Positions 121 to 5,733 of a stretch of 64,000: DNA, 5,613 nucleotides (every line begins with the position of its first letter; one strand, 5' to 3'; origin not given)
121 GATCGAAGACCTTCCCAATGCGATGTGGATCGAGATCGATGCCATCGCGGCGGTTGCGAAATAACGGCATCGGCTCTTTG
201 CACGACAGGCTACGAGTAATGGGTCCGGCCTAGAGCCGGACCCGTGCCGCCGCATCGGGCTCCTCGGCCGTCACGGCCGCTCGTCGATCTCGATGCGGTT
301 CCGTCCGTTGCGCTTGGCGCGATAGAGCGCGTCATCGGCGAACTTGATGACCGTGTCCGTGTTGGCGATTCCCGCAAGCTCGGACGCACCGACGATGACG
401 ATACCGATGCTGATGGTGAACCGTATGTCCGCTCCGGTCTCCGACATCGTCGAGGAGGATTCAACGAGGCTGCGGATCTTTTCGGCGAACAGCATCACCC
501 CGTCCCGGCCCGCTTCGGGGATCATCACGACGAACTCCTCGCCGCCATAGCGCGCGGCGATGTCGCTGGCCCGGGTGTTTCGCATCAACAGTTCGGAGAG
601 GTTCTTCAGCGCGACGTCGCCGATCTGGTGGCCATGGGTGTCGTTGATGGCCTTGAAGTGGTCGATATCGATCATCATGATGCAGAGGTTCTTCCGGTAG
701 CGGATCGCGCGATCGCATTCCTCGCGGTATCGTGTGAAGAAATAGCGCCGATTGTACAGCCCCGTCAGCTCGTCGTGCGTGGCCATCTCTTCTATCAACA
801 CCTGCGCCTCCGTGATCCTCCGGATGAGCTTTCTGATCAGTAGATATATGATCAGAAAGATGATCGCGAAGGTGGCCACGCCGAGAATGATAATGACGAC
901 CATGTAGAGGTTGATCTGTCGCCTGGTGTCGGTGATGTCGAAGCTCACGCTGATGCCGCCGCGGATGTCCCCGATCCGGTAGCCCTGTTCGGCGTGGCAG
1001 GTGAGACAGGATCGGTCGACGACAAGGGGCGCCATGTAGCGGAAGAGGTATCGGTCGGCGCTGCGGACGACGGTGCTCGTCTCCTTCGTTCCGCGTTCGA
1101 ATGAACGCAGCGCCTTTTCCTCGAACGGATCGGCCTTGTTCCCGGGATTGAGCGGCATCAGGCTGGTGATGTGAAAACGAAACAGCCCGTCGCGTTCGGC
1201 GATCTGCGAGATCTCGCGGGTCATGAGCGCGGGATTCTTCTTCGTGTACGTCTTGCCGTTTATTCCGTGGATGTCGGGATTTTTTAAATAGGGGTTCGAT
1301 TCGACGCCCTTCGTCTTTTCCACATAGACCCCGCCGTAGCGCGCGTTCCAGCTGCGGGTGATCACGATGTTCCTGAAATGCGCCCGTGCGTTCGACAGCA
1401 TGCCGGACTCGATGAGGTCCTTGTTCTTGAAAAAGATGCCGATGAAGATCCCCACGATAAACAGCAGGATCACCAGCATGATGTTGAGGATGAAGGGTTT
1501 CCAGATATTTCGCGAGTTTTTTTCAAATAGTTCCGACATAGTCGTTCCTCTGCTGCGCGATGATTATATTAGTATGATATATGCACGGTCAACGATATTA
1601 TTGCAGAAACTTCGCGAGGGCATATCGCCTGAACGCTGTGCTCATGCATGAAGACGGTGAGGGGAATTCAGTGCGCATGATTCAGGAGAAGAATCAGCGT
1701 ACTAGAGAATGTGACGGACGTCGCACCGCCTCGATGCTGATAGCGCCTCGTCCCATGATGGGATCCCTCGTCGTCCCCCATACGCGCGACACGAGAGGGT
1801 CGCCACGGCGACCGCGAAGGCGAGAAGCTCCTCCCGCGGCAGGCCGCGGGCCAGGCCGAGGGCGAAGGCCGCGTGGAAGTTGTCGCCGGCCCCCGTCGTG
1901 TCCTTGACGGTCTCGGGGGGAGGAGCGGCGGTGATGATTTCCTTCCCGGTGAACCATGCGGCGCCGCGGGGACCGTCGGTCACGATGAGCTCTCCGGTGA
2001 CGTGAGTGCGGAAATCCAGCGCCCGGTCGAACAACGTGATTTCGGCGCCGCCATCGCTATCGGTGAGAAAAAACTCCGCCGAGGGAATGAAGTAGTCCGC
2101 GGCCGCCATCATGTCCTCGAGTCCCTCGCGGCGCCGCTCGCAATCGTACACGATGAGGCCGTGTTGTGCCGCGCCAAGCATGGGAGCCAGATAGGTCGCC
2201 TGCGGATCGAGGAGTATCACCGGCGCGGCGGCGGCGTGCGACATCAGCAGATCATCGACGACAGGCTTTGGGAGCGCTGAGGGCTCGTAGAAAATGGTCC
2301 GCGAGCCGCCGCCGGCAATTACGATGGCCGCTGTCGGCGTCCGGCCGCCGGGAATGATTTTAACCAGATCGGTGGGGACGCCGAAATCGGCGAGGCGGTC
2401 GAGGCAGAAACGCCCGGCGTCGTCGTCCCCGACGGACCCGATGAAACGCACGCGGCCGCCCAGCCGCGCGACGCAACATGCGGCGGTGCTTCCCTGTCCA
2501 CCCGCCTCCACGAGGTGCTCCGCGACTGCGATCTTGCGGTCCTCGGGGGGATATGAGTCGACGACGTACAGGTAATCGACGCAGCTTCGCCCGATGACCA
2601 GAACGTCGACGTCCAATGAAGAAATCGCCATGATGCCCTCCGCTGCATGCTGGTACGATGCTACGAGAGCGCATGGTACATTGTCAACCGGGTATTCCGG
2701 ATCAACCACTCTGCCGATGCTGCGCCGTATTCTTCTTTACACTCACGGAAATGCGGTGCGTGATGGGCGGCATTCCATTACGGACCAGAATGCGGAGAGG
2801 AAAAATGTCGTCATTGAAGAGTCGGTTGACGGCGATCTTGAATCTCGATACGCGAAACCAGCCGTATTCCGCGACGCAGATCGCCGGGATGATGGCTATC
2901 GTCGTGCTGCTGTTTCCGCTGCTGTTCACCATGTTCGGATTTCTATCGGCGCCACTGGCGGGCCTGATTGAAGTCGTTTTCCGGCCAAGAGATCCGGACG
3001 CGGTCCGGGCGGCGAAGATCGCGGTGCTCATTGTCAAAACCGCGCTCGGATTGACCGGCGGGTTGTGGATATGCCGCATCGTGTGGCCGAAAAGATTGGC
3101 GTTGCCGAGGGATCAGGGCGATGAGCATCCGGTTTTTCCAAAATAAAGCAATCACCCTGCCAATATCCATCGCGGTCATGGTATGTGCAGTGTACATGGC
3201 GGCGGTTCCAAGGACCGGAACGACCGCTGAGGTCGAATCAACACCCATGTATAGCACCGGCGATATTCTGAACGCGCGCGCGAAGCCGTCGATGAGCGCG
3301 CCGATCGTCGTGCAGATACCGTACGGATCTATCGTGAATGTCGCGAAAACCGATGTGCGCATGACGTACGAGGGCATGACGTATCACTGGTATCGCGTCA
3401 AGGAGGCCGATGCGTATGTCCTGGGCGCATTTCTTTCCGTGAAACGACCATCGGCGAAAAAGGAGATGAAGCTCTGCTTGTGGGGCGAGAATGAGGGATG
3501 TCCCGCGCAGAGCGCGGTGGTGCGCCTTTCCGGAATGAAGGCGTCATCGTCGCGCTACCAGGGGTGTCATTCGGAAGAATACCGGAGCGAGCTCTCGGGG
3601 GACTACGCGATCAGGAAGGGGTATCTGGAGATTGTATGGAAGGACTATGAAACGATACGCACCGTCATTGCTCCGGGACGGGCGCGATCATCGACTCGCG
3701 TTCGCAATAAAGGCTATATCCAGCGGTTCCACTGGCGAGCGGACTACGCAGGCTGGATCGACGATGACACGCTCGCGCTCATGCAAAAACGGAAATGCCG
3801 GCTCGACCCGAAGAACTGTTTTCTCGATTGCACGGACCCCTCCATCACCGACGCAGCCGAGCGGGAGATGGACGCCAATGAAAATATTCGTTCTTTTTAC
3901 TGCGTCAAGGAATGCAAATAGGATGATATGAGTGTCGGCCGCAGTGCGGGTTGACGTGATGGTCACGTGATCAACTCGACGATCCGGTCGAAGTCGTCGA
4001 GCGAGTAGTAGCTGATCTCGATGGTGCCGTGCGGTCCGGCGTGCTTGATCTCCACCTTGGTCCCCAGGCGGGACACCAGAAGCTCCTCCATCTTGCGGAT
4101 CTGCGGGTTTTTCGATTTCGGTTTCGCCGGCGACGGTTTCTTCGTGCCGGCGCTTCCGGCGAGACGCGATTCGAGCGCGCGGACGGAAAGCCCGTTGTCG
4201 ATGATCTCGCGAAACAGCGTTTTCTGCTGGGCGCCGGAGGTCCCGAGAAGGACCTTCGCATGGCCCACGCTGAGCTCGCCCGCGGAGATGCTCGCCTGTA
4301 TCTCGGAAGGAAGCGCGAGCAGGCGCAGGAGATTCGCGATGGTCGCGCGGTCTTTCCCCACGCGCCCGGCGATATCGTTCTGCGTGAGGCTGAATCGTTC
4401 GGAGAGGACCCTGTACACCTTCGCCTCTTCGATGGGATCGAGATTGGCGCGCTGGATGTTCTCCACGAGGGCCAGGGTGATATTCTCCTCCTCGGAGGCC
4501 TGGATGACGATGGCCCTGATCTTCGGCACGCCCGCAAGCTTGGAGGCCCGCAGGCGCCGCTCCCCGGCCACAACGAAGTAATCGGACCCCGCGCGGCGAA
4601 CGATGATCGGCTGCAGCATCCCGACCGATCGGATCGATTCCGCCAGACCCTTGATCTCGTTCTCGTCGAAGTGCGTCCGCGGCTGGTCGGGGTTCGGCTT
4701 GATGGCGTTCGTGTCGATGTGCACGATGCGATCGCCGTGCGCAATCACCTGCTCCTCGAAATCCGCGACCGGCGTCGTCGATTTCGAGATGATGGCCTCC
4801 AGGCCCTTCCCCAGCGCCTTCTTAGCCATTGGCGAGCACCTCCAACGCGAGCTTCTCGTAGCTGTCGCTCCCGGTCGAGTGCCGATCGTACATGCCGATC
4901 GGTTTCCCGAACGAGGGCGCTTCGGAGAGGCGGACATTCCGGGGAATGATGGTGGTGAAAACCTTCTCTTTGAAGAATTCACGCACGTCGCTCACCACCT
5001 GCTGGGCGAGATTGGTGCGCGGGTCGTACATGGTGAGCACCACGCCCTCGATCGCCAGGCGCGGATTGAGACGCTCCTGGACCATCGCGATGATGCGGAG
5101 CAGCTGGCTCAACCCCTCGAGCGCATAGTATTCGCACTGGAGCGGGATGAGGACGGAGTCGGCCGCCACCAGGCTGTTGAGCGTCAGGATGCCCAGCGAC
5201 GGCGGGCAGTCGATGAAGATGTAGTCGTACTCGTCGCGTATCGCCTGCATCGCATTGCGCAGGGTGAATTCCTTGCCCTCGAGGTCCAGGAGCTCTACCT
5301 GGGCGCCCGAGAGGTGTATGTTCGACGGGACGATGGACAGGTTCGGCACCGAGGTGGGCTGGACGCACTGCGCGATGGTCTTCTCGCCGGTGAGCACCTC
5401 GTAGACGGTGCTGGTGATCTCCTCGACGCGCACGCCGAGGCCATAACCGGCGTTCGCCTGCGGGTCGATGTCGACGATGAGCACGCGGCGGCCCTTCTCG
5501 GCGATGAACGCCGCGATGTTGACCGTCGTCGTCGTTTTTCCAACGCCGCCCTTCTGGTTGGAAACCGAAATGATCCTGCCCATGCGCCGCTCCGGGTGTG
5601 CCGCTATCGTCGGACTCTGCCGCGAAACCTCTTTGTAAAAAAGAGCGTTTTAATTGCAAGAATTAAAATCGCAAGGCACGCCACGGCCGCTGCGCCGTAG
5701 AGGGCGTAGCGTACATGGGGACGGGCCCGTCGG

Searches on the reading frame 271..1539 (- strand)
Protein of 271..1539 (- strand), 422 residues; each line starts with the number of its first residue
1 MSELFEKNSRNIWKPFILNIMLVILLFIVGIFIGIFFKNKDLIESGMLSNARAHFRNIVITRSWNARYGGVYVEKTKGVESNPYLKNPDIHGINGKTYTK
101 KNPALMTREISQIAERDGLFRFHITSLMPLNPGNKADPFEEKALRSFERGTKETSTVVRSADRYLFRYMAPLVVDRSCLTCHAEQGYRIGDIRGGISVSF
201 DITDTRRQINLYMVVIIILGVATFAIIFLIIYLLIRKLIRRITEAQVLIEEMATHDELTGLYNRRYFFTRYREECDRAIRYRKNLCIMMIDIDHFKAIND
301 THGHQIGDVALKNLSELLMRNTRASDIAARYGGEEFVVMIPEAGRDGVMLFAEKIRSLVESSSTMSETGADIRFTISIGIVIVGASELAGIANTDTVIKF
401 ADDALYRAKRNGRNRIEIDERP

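Call 10: search_protein_families(library=pfam, proteins=[window:271-1539:-])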
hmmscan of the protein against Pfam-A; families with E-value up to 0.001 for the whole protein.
window:271-1539:- (422 aa): 2 families
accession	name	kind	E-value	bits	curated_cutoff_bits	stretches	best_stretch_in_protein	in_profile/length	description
PF00990.26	GGDEF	-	2e-44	151.7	23.8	1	253-415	1-161/161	Diguanylate cyclase, GGDEF domain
PF11845.13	Tll0287-like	-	1.1e-20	74.9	24.1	1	44-199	5-142/144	Tll0287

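Call 29: find_encoding_contigs(protein=window:271-1539:-, flank=10000, max_places=2)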
Protein window:271-1539:- (422 aa): 20 contigs read that carry it; 2 places shown.
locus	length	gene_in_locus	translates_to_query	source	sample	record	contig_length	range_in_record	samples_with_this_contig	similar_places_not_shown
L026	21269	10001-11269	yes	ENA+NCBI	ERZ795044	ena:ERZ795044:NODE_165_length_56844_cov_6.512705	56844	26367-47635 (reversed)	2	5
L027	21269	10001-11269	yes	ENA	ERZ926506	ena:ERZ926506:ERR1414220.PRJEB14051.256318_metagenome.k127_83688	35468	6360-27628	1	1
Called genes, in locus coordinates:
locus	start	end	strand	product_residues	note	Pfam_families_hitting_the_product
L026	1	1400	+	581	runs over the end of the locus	PF02554:CstA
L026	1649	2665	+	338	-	-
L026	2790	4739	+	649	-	-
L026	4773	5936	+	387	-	-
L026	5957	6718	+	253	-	PF00142:Fer4_NifH, PF01656:CbiA, PF02374:ArsA_ATPase (weak), PF06564:CBP_BcsQ, PF09140:MipZ, PF10609:ParA, PF13614:AAA_31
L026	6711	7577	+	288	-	PF02195:ParB_N, PF17762:HTH_ParB, PF23552:ParB_C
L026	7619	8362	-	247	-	PF08239:SH3_3 (weak)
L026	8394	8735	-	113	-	-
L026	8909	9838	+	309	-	PF00294:PfkB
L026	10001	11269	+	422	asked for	PF11845:Tll0287-like, PF00990:GGDEF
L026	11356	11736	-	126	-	PF01042:Ribonuc_L-PSP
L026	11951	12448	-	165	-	PF00149:Metallophos, PF12850:Metallophos_2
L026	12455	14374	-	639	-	PF00133:tRNA-synt_1, PF01406:tRNA-synt_1e (weak), PF09334:tRNA-synt_1g, PF00133:tRNA-synt_1, PF01406:tRNA-synt_1e (weak), PF19303:Anticodon_3, PF01588:tRNA_bind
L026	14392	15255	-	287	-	PF04468:PSP1, PF28472:PSP1_3rd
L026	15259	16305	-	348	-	PF13177:DNA_pol3_delta2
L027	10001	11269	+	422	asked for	PF11845:Tll0287-like, PF00990:GGDEF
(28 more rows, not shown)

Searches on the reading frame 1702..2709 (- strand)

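Call 10: search_protein_families(library=pfam, proteins=[window:1702-2709:-])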
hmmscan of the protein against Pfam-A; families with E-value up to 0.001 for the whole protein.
window:1702-2709:- (335 aa): 1 family
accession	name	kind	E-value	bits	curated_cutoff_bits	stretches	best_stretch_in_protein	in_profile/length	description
PF00294.29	PfkB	-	3.4e-44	151.8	25.8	1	35-317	3-300/302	pfkB family carbohydrate kinase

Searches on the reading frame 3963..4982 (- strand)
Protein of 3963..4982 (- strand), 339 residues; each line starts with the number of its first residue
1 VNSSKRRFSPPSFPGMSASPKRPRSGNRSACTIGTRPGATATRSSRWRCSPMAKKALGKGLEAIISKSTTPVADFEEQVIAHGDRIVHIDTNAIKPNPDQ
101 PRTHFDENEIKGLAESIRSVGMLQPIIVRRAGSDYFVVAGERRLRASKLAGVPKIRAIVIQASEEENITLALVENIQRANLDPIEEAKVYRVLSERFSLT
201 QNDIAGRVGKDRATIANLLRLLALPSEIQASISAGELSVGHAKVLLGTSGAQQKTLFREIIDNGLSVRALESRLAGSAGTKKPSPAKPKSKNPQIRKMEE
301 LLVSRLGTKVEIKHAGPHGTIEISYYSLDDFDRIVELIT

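Call 10: search_protein_families(library=pfam, proteins=[window:3963-4982:-])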
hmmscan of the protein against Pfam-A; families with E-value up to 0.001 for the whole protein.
window:3963-4982:- (339 aa): 3 families
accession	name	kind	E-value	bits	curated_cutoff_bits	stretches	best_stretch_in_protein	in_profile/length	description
PF17762.8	HTH_ParB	-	9.7e-32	109.6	22.6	1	180-274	2-97/102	ParB HTH domain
PF02195.25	ParB_N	-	8.9e-28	96.6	26.3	1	86-177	3-95/95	ParB N-terminal domain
PF23552.2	ParB_C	-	1.7e-11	43.8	23.8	1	291-338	1-49/50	ParB dimerisation domain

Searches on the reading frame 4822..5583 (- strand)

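Call 10: search_protein_families(library=pfam, proteins=[window:4822-5583:-])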
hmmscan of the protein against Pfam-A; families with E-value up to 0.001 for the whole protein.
window:4822-5583:- (253 aa): 8 families
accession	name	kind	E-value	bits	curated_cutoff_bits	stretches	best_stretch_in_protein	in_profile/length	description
PF13614.12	AAA_31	-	6e-70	235.2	27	1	3-178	2-177/177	AAA domain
PF01656.29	CbiA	-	1.8e-28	99.5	25.4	1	5-229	1-125/125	CobQ/CobB/MinD/ParA nucleotide binding domain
PF06564.18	CBP_BcsQ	-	5.1e-12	46.3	21.3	1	4-247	3-231/234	Cellulose biosynthesis protein BcsQ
PF09140.17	MipZ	-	1e-11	45.1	20.7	1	4-153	2-134/262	ATPase MipZ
PF10609.15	ParA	-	5.7e-11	42.8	27.1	1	3-146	4-141/246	NUBPL iron-transfer P-loop NTPase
PF00142.24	Fer4_NifH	-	1.3e-09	38.4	25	1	10-65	7-60/271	4Fe-4S iron sulfur cluster binding proteins, NifH/frxC family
PF02374.21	ArsA_ATPase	-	2.3e-07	30.8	24.3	1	10-44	8-42/305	Anion-transporting ATPase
PF03029.23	ATP_bind_1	-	0.00045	20.5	27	0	13-127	6-99/240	Conserved hypothetical ATP binding protein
